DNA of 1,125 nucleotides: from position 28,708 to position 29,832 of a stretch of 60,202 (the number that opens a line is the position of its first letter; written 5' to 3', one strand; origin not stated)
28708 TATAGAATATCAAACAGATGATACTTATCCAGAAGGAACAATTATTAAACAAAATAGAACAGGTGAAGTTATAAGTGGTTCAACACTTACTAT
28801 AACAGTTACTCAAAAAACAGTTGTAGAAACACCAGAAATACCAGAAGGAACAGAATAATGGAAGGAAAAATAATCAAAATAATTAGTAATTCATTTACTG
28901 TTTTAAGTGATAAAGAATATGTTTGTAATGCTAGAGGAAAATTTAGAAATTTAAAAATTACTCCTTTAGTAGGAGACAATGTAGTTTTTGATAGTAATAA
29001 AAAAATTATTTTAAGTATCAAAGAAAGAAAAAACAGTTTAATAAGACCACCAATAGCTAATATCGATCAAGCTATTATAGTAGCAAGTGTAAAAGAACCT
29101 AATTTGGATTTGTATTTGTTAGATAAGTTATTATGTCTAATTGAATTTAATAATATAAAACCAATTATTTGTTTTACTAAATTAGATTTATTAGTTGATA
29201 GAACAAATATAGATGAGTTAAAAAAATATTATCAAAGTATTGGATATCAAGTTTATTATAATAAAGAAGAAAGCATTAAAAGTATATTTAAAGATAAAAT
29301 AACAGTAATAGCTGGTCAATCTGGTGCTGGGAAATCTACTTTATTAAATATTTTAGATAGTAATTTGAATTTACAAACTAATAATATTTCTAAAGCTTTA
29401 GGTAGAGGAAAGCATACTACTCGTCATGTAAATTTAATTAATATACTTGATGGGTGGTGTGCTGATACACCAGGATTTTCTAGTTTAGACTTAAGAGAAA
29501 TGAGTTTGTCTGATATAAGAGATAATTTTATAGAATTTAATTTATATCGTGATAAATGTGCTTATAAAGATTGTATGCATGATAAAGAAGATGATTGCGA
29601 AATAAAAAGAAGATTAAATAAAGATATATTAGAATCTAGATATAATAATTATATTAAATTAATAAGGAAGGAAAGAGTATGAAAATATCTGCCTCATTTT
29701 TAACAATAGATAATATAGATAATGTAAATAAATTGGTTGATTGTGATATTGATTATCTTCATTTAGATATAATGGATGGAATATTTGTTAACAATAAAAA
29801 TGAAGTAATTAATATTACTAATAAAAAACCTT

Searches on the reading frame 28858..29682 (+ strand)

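Call 53: search_protein_families(library=pfam, proteins=[window:28858-29682:+], max_evalue=0.0001)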
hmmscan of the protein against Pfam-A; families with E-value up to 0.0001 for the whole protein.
window:28858-29682:+ (274 aa): 4 families
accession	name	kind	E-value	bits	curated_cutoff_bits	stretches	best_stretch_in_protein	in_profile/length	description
PF03193.22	RsgA_GTPase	-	2.1e-53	181.1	30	1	54-212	1-173/174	RsgA GTPase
PF16745.11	RsgA_N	-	2.7e-12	46.7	27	1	2-48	1-48/54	RsgA N-terminal domain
PF00005.33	ABC_tran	-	7.2e-06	27.1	25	1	143-178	8-46/137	ABC transporter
PF01926.29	MMR_HSR1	-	9.9e-05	22.9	21.9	0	150-212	3-57/113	50S ribosome-binding GTPase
